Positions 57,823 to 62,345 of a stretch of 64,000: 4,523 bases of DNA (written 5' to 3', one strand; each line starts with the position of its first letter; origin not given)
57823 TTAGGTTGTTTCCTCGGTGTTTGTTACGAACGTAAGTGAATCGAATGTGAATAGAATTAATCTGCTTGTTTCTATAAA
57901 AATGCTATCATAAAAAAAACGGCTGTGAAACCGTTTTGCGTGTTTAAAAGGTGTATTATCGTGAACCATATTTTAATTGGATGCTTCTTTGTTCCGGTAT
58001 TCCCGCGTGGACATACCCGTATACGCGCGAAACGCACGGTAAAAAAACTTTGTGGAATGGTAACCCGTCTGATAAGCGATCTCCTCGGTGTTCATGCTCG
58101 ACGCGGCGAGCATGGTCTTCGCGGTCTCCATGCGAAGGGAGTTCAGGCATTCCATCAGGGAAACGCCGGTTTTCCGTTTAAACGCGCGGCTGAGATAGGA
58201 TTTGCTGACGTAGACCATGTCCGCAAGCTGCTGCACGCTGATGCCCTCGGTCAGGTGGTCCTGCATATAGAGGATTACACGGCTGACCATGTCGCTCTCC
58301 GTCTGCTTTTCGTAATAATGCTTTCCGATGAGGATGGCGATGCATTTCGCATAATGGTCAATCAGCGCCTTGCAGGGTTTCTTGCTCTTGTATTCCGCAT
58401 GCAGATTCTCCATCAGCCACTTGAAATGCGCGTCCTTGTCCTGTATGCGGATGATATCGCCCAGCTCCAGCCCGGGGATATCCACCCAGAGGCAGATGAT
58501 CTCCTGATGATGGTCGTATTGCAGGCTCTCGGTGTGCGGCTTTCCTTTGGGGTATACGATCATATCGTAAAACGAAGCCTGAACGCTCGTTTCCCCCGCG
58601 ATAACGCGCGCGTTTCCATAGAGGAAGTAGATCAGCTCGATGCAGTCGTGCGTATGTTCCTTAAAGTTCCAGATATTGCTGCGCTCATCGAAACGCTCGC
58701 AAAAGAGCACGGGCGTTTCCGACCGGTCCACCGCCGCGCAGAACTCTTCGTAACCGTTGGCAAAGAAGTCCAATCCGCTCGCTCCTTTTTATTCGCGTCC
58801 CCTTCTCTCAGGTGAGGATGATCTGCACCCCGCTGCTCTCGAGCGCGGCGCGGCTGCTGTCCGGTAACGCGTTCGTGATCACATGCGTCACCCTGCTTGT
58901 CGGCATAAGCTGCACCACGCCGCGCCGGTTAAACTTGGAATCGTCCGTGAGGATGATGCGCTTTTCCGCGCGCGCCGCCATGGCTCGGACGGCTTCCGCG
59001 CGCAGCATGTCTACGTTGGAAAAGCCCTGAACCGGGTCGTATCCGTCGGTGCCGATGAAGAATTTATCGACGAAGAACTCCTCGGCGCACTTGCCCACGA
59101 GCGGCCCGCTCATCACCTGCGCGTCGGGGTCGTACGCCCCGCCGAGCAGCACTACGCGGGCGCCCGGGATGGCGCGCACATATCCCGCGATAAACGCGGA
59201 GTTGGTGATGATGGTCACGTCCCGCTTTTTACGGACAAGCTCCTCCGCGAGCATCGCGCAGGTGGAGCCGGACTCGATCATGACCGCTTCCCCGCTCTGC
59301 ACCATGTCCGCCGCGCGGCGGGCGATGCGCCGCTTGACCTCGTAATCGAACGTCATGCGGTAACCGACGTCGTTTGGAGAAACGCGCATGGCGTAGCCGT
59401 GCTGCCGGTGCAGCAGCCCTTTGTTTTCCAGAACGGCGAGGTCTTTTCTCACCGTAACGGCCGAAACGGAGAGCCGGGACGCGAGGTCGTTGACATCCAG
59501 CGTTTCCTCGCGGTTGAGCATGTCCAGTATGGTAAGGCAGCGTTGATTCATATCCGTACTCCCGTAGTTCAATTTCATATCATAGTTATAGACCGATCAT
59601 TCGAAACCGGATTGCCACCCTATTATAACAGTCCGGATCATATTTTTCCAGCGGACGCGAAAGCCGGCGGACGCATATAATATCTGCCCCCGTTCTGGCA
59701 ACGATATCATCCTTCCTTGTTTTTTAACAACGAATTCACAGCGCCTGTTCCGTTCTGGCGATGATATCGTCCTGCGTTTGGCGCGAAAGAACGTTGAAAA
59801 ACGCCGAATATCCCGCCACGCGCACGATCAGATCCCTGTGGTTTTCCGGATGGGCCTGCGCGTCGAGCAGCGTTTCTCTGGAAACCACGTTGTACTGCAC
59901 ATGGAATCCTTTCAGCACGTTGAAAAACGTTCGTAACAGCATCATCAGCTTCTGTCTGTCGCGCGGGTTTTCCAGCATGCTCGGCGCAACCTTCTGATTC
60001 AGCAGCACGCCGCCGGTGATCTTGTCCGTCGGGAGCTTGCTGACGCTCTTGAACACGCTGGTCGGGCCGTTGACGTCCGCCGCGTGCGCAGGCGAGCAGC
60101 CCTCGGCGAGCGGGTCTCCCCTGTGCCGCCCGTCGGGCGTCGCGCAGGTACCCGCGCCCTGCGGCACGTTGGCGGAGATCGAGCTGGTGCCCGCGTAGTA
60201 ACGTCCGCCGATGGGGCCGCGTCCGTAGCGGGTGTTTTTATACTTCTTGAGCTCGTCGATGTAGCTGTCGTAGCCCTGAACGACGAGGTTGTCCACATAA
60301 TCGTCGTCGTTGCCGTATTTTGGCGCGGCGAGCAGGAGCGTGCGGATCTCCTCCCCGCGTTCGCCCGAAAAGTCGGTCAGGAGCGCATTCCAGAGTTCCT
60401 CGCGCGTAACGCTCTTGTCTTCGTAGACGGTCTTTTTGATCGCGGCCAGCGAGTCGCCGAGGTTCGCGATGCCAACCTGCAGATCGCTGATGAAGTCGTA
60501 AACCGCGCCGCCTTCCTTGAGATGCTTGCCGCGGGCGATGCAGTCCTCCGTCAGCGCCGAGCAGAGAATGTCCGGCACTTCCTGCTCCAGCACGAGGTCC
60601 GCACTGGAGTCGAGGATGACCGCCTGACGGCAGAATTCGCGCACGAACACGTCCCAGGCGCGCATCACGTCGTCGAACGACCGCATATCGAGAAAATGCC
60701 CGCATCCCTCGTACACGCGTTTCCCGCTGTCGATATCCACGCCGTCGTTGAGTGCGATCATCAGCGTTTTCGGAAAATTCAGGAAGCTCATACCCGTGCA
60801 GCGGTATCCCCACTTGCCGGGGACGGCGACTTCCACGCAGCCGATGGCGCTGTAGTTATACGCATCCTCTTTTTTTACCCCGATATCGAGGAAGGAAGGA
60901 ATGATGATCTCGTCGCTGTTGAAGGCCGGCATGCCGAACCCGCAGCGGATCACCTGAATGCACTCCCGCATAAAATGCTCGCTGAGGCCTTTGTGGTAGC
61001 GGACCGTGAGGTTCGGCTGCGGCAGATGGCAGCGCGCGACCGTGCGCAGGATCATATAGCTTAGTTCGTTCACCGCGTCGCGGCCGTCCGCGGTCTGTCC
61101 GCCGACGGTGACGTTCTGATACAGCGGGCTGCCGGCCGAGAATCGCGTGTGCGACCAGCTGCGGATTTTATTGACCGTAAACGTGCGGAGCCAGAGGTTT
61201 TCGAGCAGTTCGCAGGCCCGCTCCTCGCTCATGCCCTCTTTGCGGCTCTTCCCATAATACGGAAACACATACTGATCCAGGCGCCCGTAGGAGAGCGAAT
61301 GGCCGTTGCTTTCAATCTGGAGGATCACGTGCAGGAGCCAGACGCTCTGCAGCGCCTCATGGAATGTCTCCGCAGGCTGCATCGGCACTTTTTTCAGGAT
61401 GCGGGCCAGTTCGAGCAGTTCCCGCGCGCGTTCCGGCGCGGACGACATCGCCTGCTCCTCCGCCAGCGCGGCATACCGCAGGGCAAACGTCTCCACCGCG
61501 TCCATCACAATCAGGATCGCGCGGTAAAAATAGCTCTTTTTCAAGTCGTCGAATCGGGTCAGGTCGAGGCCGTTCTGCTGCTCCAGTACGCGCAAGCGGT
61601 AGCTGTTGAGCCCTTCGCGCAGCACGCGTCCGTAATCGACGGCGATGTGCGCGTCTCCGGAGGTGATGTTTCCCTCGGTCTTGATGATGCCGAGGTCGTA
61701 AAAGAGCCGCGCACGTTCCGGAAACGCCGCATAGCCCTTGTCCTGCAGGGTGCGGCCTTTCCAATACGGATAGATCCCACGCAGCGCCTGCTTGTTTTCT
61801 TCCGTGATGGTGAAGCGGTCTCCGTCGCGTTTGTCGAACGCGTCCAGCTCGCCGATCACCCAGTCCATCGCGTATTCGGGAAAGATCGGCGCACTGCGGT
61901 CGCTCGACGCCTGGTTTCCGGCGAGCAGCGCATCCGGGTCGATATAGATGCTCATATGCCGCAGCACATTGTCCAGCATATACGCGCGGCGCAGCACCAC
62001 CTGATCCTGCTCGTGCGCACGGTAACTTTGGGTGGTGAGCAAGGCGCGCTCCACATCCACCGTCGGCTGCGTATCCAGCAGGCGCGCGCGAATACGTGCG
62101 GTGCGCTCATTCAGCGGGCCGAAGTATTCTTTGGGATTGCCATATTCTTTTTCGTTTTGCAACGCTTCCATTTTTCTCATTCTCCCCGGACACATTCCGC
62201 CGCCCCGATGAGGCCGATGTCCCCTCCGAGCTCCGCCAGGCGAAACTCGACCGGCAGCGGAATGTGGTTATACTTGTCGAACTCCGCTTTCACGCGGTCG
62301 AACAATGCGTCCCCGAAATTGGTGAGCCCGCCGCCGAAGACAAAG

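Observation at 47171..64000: Sugar-type locus with two glycyl radical enzymes fed by an ABC importer and two ROK-type kinases: candidate non-PTS radical (anhydro)sugar-phosphate pathway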

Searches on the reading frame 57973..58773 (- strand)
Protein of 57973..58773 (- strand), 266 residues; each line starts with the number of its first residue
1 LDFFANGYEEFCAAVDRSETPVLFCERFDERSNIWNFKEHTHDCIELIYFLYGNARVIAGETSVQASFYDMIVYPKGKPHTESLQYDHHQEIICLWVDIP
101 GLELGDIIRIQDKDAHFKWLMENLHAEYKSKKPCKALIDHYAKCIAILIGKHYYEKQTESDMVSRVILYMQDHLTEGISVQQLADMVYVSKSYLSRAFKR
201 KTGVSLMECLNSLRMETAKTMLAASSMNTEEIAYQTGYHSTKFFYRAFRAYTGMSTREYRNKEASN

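Call 3: search_protein_families(library=pfam, proteins=[window:57973-58773:-])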
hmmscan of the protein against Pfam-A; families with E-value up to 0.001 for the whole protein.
window:57973-58773:- (266 aa): 2 families
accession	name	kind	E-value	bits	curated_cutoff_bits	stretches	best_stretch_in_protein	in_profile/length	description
PF12833.13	HTH_18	-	3.2e-22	79.1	33.6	1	183-261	1-79/80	Helix-turn-helix domain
PF00165.29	HTH_AraC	-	1.2e-17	64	26.6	2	170-208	1-39/42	Bacterial regulatory helix-turn-helix proteins, AraC family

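Call 5: search_protein_families(library=ncbifam, proteins=[window:57973-58773:-], max_evalue=0.01)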
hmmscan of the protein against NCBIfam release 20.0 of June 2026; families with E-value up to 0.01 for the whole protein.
window:57973-58773:- (266 aa): 36 families (the best 25 are shown)
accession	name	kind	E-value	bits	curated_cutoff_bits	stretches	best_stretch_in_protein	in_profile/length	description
TIGR04094.1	adjacent_YSIRK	equivalog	9.5e-21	74.2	200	1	154-260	278-383/383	YSIRK-targeted surface antigen transcriptional regulator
NF047455.1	TF_Staph_AryK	equivalog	1.4e-20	73.2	850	1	151-263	147-259/759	transcriptional regulator AryK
NF007860.0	PRK10572.1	equivalog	8.8e-20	70.7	208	1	154-264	176-286/292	arabinose operon transcriptional regulator AraC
NF049932.1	TranspRegBtr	equivalog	1.2e-18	67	900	1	106-263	111-266/531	bacillibactin transport transcriptional regulator Btr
NF047788.1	TransRegPocR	equivalog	4.6e-18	65.5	500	1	156-264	184-292/296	transcriptional regulator PocR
NF006902.0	PRK09393.1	equivalog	1.3e-16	60.7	425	1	156-263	215-322/327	transcriptional regulator FtrA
NF010028.0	PRK13503.1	equivalog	2e-14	53.6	288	1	151-263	159-273/278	HTH-type transcriptional activator RhaS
NF052371.1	TransRegGbdRPseu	equivalog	6.8e-13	48.4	480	1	163-263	227-327/365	choline metabolism transcriptional regulator GbdR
NF033869.1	viru_reg_Rsp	equivalog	4e-12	45.4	400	1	120-261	105-247/701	AraC family transcriptional regulator Rsp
NF007693.0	PRK10371.1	equivalog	1.3e-11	44.3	253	1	160-261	197-298/309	transcriptional regulator MelR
NF049968.1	QhpR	equivalog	1.3e-11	44.2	250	1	151-260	175-284/284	AraC-like transcriptional regulator QhpR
NF007633.0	PRK10296.1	equivalog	1.4e-11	44.4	264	1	151-262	159-274/280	transcriptional regulator ChbR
NF050186.1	TransRegGliRPseudo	equivalog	2.2e-10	40.4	570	1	159-262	233-336/338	AraC family transcriptional regulator GliR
NF007432.1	PRK09978.1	equivalog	6.3e-10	38.6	500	1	160-264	141-244/274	DNA-binding transcriptional regulator GadX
NF010026.0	PRK13501.1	equivalog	5.6e-09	35.6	363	1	161-262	176-277/290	HTH-type transcriptional activator RhaR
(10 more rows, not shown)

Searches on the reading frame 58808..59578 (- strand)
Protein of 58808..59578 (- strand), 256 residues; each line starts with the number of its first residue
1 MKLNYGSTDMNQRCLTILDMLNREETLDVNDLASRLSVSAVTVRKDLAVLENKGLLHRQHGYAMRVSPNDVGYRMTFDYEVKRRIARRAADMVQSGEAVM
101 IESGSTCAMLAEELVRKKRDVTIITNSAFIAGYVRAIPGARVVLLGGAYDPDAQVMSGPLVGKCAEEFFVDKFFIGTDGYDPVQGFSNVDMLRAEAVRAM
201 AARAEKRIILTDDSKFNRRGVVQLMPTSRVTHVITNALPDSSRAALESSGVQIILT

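Call 3: search_protein_families(library=pfam, proteins=[window:58808-59578:-])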
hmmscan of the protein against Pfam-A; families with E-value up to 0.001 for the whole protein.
window:58808-59578:- (256 aa): 9 families
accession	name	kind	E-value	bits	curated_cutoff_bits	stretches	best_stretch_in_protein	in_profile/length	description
PF00455.28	DeoRC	-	4.2e-42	144.3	31.8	1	79-236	3-159/160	DeoR C terminal sensor domain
PF08220.18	HTH_DeoR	-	2.1e-14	53.4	21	1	16-66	4-54/57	DeoR-like helix-turn-helix domain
PF08279.18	HTH_11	-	7.1e-08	32.7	25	1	15-54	3-43/55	HTH domain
PF00392.27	GntR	-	7.8e-08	32.3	27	1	22-66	19-64/64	Bacterial regulatory proteins, gntR family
PF12802.13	MarR_2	-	8e-06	26.4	27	1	9-59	2-53/61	MarR family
PF01047.28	MarR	-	0.0001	22.6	24.6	1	15-60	6-51/59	MarR family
PF02082.26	Rrf2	-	0.00028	21.5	30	1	11-61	8-58/132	Iron-dependent Transcriptional regulator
PF01022.26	HTH_5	-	0.00055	20.2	22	1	15-56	5-45/47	Bacterial regulatory protein, arsR family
PF25212.1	HVO_A0114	-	0.00069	19.8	27.6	0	10-60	20-70/84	HVO_A0114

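Call 5: search_protein_families(library=ncbifam, proteins=[window:58808-59578:-], max_evalue=0.01)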
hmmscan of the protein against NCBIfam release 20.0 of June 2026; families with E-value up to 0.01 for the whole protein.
window:58808-59578:- (256 aa): 31 families (the best 25 are shown)
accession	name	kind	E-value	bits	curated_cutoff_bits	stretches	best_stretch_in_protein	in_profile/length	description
NF040887.2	trans_reg_YciT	exception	6.1e-59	199.6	450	1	10-253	1-243/246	DNA-binding transcriptional regulator YciT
NF040755.1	AgaR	equivalog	2.9e-45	154.4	260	1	11-255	5-255/256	transcriptional repressor AgaR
NF007316.0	PRK09802.1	equivalog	1.3e-41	142.6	351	1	10-255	15-266/269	DeoR family transcriptional regulator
NF041397.1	TranRegGlpR_Halo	equivalog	1.6e-38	132.8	300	1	12-254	5-250/253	HTH-type transcriptional regulator GlpR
NF007753.1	PRK10434.1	equivalog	5.7e-37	127.7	350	1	10-255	3-252/253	glucitol operon DNA-binding transcriptional repressor SrlR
NF010034.0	PRK13509.1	equivalog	6.2e-33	114.2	244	1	11-255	4-250/251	HTH-type transcriptional regulator UlaR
NF007720.0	PRK10411.1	equivalog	3.6e-26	92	259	1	12-238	4-234/243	L-fucose operon activator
NF040890.1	trans_reg_YgbI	equivalog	3.1e-23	82.6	400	1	13-255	6-251/253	DNA-binding transcriptional repressor YgbI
NF008154.0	PRK10906.1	equivalog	9.6e-22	77.5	331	1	11-248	4-244/252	DeoR/GlpR family transcriptional regulator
NF007961.0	PRK10681.1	equivalog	3.4e-17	62.7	244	1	11-244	6-240/252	DNA-binding transcriptional repressor DeoR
NF040820.1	trans_reg_LrpA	equivalog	1.9e-06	27.8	250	1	12-75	4-64/141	HTH-type transcriptional regulator LrpA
NF033788.1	HTH_metalloreg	subfamily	4.9e-06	26.3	55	1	15-59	14-58/77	metalloregulator ArsR/SmtB family transcription factor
NF053606.1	Sta1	subfamily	1.5e-05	25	80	1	9-81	17-89/100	Sta1 family transcriptional regulator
TIGR01884.1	cas_HTH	subfamily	8.1e-05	22.1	60.2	1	8-71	138-201/202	CRISPR-associated CARF protein Csa3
TIGR00331.1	hrcA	equivalog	9.9e-05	22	197.2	1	35-82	32-78/338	heat-inducible transcriptional repressor HrcA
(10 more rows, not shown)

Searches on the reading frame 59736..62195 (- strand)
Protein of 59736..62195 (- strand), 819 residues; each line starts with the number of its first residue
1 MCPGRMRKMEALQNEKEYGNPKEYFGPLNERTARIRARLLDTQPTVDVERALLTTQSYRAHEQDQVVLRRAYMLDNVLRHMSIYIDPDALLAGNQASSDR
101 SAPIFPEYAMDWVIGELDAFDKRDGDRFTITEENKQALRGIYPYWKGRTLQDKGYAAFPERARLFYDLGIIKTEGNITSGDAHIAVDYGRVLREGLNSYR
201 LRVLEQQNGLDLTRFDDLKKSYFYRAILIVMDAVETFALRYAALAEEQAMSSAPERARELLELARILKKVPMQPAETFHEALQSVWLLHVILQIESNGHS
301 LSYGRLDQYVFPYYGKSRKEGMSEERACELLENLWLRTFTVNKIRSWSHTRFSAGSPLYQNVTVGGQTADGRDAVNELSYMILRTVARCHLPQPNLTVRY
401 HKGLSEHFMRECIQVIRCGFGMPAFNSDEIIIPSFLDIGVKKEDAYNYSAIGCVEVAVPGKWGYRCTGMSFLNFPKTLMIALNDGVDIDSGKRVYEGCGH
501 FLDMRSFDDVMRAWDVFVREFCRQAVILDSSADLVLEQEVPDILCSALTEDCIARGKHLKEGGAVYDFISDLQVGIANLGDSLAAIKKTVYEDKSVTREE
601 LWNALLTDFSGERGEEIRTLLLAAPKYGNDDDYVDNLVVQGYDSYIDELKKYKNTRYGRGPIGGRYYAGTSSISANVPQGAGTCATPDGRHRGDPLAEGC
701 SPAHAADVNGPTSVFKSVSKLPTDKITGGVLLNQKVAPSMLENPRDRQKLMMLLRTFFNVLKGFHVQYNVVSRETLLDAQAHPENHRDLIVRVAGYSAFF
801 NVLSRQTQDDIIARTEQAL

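Call 4: search_protein_families(library=pfam, proteins=[window:59736-62195:-])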
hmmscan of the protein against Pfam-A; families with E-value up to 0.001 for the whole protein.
window:59736-62195:- (819 aa): 2 families
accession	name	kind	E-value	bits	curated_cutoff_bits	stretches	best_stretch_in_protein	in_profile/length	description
PF02901.20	PFL-like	-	1.5e-201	671.9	24.3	1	29-680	2-647/647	Pyruvate formate lyase-like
PF01228.26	Gly_radical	-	1.7e-32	112.5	22.2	1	697-801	2-106/106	Glycine radical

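Call 5: search_protein_families(library=ncbifam, proteins=[window:59736-62195:-], max_evalue=0.01)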
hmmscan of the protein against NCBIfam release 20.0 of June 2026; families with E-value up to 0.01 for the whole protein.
window:59736-62195:- (819 aa): 12 families
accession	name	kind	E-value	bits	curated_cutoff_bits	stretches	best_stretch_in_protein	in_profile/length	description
TIGR01774.1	PFL2-3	subfamily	1.3e-278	926.5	678.2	1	29-818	3-785/786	formate C-acetyltransferase/glycerol dehydratase family glycyl radical enzyme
NF007437.0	PRK09983.1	equivalog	4.7e-173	577.2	1109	1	29-818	2-764/765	formate C-acetyltransferase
NF048011.1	SfplDhtHpsGDes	equivalog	3.6e-162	541.6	1000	1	27-817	21-819/821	(2S)-3-sulfopropanediol dehydratase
NF043068.1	glycl_HYPD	equivalog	2.7e-157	525.1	1100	1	29-818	1-783/784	trans-4-hydroxy-L-proline dehydratase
TIGR04394.1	choline_CutC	equivalog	1.8e-151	506.4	1050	1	29-815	2-784/789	choline trimethylamine-lyase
NF048009.1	SfplDhtHpfGKleb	equivalog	6.6e-151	504.1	1000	1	25-817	22-822/824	(2S)-3-sulfopropanediol dehydratase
NF033718.1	indole_decarb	equivalog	3.1e-124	416.1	1100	2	125-816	152-865/868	indoleacetate decarboxylase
NF033715.1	glycyl_HPDL_Lrg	equivalog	2.4e-102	343.3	1150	2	218-816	266-898/901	4-hydroxyphenylacetate decarboxylase large subunit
TIGR01255.1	pyr_form_ly_1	equivalog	8.4e-48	163.4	994.2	2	574-815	512-739/744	formate C-acetyltransferase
NF038360.1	rad_fix_GrcA3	exception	1.2e-17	63.7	158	1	761-815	19-73/78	autonomous glycyl radical cofactor GrcA3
NF008341.1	PRK11127.1-1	equivalog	3.1e-12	46.3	145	1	762-815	21-75/80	autonomous glycyl radical cofactor GrcA2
TIGR04365.1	spare_glycyl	equivalog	5.3e-12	46.1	170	1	759-815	65-121/126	autonomous glycyl radical cofactor GrcA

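Call 13: search_solved_structures(query=window:59736-62195:-, max_evalue=1e-30, show_alignments=1)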
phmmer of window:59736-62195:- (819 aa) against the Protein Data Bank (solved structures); distinct sequences matched with E-value up to 1e-30: 33.
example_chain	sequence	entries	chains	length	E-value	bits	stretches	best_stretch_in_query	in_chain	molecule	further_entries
6xs4_A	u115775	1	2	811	8.3e-276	920.4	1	29-818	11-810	Formate C-acetyltransferase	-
8id7_A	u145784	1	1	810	4.1e-269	898.3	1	39-818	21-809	Probable dehydratase YbiW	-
8yjn_A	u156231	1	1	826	4.1e-269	898.3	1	39-818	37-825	Probable dehydratase YbiW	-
1r8w_A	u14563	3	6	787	1.6e-180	605.3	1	25-818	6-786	glycerol dehydratase | B12-independent glycerol dehydratase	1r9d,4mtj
5i2a_A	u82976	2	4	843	6.6e-166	557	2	30-609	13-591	Diol-dehydratase | Diol dehydratase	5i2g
9rco_A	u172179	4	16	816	1.3e-165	556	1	22-818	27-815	Glycyl radical protein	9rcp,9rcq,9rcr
8yjo_A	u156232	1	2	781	6.9e-148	497.4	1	28-817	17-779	Probable dehydratase PflD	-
9f3w_A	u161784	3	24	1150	8.5e-138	464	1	28-815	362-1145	Choline trimethylamine-lyase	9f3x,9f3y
8id0_A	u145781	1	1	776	1.8e-136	459.6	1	31-818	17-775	formate C-acetyltransferase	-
8id1_A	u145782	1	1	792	8.7e-136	457.4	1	30-818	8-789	Formate C-acetyltransferase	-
7vua_A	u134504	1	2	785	4.3e-128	431.9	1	29-817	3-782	HplG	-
8iof_A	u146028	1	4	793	1.1e-126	427.2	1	31-816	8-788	Benzylsuccinate synthase alpha subunit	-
5a0u_A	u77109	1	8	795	1.6e-122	413.5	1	28-815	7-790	CHOLINE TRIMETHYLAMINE LYASE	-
5a0z_A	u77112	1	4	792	1.9e-122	413.3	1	28-815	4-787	CHOLINE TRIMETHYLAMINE LYASE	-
9ht9_A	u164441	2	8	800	4.1e-121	408.8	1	30-815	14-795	Choline trimethylamine-lyase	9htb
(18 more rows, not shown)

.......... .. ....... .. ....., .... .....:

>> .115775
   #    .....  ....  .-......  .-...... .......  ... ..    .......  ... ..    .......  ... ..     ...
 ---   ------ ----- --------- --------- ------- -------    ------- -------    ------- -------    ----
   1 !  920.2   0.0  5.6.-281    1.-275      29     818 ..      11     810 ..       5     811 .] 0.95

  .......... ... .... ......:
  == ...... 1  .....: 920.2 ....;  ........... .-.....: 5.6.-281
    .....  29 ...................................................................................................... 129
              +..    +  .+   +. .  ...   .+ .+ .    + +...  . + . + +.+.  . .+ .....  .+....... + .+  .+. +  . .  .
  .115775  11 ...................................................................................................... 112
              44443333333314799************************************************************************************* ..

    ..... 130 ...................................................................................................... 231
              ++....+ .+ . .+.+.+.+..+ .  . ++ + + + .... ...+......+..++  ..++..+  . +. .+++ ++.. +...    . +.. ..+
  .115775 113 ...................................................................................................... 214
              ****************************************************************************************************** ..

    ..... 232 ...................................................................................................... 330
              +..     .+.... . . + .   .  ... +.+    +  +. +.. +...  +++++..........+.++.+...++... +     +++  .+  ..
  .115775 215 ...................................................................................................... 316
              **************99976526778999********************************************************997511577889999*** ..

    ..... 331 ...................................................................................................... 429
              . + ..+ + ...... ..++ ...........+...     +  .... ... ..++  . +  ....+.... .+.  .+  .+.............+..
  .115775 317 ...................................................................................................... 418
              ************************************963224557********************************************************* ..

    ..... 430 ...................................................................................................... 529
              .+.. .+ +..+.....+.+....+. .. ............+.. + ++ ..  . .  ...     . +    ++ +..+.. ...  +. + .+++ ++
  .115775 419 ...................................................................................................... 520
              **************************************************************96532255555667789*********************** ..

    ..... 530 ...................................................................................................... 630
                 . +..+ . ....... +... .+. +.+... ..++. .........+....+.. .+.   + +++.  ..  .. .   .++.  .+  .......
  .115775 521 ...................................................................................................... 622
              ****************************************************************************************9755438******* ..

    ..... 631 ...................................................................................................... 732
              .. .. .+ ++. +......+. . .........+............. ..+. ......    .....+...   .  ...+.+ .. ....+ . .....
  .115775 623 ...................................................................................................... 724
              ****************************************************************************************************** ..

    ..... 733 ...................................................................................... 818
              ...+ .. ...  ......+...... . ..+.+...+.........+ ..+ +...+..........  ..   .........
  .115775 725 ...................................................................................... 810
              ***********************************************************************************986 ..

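Call 19: find_encoding_contigs(protein=window:59736-62195:-, flank=10000, max_places=6)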
Protein window:59736-62195:- (819 aa): no gene with exactly this product is on record in the collection.
